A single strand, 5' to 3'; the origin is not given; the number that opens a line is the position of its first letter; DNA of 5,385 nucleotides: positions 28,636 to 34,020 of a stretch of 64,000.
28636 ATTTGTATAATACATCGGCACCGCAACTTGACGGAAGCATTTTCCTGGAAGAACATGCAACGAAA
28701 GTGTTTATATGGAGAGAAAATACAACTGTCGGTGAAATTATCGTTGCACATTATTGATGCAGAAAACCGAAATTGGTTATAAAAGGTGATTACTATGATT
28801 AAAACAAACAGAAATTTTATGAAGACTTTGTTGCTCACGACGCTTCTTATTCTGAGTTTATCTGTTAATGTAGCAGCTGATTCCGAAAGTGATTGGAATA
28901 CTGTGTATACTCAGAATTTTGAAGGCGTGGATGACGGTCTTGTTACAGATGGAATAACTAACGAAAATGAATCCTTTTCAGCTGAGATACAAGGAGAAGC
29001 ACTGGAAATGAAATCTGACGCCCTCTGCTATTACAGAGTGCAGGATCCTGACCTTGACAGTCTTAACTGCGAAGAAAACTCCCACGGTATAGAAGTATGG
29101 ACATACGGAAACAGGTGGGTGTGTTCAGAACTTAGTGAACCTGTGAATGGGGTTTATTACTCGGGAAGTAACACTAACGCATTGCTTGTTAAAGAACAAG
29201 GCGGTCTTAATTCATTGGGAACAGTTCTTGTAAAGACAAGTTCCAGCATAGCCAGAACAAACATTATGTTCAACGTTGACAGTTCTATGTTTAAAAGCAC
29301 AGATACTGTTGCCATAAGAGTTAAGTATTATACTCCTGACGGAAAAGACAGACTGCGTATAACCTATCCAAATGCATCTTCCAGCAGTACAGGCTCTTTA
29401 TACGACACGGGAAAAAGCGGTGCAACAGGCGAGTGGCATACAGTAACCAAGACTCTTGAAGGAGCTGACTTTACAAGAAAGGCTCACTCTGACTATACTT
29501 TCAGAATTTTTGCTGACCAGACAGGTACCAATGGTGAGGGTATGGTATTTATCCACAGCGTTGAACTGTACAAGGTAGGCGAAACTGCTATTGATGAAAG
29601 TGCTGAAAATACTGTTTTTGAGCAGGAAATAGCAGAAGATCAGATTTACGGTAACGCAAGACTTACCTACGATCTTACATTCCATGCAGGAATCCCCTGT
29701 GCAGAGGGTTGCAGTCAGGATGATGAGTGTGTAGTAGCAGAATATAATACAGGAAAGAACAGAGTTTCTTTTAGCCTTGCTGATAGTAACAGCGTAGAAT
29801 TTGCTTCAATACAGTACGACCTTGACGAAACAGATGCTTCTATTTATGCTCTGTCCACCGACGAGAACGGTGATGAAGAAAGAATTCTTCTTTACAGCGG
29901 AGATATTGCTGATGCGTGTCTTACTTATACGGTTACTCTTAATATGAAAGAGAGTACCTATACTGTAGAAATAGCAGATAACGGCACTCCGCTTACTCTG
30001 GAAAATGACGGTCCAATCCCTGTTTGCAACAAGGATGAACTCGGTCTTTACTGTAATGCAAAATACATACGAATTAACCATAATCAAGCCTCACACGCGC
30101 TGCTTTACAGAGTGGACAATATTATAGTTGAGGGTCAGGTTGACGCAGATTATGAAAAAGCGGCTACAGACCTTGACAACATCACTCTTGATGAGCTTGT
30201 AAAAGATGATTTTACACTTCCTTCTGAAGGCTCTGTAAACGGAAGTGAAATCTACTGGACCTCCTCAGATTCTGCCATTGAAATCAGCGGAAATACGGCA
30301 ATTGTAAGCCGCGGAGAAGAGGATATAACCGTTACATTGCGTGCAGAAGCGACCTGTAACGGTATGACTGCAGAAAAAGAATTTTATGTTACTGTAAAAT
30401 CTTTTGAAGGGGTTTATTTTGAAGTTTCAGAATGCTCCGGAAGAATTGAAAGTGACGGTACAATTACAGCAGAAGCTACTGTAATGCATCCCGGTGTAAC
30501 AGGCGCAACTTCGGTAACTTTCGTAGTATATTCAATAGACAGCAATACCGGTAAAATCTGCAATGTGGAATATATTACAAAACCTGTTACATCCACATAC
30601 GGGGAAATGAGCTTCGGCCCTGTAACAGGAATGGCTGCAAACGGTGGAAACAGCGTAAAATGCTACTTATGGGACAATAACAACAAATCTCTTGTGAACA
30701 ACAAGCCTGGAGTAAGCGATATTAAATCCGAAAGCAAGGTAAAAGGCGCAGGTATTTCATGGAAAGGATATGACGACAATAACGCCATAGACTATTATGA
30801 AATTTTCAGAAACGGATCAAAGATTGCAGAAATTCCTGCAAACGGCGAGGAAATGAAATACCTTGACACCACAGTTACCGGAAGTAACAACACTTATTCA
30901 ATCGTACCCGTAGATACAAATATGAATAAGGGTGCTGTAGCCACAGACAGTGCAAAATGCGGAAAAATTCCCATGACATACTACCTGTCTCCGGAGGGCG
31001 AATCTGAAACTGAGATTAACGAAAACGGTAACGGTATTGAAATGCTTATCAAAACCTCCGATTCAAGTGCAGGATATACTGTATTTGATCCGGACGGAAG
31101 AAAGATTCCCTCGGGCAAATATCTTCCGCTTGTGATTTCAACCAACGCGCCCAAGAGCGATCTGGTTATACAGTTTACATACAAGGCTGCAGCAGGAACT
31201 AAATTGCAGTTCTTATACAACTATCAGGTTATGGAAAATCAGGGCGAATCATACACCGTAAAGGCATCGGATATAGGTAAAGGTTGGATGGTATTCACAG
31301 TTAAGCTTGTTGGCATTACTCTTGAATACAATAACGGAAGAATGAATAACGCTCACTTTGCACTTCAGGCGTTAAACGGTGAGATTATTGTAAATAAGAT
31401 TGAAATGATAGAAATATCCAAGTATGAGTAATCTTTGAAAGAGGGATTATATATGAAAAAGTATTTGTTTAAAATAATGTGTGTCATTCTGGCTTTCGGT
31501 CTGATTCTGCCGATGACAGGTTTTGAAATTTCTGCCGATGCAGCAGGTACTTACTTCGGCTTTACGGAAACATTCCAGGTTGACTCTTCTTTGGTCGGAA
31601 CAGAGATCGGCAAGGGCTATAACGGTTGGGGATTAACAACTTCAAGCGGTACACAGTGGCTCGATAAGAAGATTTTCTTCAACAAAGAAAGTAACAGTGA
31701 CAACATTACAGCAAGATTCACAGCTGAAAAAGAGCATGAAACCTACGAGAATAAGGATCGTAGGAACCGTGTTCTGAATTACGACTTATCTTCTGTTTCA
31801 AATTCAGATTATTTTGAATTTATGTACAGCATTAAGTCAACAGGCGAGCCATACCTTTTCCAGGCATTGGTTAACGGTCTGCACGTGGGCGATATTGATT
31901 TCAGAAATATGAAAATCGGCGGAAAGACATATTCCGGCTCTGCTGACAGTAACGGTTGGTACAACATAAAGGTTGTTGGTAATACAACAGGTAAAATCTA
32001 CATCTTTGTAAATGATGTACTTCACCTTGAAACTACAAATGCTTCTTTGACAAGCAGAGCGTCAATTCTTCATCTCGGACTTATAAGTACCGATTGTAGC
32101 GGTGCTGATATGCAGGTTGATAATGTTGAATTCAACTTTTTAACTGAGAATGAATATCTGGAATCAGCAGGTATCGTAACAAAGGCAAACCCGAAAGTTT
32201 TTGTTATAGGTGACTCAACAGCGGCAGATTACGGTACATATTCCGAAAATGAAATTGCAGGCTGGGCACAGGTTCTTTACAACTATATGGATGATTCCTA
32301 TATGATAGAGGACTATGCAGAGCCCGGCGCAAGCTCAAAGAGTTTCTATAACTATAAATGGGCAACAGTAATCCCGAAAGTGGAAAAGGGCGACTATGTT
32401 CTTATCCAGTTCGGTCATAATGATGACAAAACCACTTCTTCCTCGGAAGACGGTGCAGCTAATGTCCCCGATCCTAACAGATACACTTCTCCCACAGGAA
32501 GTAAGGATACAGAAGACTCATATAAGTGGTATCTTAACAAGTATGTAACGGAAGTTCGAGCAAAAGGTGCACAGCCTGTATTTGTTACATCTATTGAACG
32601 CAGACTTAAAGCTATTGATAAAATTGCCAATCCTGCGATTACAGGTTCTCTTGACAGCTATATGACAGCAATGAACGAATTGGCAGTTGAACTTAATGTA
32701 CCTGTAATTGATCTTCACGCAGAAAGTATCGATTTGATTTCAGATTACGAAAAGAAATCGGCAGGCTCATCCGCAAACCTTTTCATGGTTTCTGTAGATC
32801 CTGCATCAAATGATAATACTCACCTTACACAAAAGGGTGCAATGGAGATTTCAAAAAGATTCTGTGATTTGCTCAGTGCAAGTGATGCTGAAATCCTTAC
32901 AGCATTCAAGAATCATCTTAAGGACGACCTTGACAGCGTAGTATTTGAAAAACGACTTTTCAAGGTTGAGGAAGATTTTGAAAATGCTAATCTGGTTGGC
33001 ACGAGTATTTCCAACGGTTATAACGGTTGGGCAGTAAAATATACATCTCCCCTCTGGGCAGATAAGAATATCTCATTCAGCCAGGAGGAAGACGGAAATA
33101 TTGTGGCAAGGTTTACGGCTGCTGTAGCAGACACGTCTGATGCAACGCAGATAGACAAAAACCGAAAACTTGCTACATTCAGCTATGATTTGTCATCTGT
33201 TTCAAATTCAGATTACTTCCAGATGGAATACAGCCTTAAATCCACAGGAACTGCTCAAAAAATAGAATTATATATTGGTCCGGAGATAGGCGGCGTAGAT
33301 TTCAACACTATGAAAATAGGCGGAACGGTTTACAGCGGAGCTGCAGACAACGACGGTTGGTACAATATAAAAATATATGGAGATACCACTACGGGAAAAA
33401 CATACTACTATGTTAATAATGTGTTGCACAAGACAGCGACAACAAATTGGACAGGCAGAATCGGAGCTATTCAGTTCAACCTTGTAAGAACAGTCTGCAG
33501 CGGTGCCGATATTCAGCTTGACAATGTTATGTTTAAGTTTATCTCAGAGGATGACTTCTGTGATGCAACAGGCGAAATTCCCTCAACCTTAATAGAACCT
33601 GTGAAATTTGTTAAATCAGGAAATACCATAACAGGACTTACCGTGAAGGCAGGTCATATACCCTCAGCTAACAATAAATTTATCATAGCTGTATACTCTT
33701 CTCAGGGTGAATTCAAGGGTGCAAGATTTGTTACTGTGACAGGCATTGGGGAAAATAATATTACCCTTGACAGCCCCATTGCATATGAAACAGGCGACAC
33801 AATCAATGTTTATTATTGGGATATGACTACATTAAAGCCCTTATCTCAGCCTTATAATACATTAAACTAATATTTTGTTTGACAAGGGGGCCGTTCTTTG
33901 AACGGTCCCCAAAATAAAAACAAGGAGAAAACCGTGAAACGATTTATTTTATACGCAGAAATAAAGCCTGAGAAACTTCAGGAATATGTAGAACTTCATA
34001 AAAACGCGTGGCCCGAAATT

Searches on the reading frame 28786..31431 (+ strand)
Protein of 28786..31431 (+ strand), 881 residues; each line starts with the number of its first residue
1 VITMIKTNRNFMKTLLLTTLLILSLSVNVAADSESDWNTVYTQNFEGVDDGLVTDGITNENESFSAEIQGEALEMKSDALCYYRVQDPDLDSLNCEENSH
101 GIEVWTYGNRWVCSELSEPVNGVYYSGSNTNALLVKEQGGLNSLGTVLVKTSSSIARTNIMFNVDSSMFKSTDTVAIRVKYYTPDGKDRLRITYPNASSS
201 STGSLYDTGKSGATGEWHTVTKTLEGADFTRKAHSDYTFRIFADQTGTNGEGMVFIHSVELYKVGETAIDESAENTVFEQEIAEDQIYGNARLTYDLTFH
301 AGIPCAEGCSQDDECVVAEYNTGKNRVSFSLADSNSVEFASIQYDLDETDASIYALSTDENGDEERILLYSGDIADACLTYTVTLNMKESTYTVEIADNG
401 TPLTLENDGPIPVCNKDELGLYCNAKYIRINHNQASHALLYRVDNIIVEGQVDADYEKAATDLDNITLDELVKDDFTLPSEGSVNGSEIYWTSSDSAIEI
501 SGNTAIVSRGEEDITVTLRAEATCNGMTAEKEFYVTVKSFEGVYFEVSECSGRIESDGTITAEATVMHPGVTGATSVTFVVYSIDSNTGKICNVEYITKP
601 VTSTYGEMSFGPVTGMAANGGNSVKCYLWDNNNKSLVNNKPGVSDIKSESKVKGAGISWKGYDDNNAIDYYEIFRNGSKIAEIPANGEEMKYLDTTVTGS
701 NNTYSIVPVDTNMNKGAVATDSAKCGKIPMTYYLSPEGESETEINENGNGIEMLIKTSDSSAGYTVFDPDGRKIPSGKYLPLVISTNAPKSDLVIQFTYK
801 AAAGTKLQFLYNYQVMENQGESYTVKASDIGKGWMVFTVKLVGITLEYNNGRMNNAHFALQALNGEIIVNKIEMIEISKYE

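Call 40: search_protein_families(library=pfam, proteins=[window:28786-31431:+], max_evalue=0.001)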
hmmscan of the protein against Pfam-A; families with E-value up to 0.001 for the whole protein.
window:28786-31431:+ (881 aa): 1 family
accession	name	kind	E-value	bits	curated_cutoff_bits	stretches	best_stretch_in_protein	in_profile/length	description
PF20578.4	aBig_2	-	1.7e-11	44.2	27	1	469-538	18-87/89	Atrophied bacterial Ig domain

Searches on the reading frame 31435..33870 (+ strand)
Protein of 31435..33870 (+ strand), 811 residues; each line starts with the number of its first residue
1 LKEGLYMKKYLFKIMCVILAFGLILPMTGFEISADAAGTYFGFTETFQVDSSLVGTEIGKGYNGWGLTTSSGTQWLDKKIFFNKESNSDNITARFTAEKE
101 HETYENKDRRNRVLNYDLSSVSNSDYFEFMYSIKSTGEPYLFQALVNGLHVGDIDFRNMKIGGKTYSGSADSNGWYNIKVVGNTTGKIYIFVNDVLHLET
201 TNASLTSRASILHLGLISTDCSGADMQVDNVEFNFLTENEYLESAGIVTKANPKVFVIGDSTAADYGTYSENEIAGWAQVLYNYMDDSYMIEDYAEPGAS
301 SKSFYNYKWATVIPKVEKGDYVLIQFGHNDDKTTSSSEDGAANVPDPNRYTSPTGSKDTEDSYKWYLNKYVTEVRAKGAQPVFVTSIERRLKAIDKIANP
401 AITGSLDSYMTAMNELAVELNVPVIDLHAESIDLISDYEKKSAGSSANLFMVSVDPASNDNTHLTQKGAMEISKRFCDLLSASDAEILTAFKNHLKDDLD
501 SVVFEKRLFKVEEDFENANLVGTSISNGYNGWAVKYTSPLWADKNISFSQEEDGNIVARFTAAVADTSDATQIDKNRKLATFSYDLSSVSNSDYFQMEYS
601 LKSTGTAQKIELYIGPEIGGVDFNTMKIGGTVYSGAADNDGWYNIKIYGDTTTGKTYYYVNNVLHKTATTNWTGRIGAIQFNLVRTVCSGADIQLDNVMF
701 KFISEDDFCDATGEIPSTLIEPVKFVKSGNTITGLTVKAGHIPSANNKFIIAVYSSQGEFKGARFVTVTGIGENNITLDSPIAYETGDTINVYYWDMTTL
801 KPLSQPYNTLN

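Call 40: search_protein_families(library=pfam, proteins=[window:31435-33870:+], max_evalue=0.001)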
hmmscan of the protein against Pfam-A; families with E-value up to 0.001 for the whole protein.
window:31435-33870:+ (811 aa): 2 families
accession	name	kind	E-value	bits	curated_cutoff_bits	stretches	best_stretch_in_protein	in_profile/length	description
PF13472.12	Lipase_GDSL_2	-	7.6e-11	43.3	32.9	1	257-468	1-175/178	GDSL-like Lipase/Acylhydrolase family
PF00657.28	Lipase_GDSL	-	2.9e-10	41.1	23.6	1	255-475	1-207/208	GDSL-like Lipase/Acylhydrolase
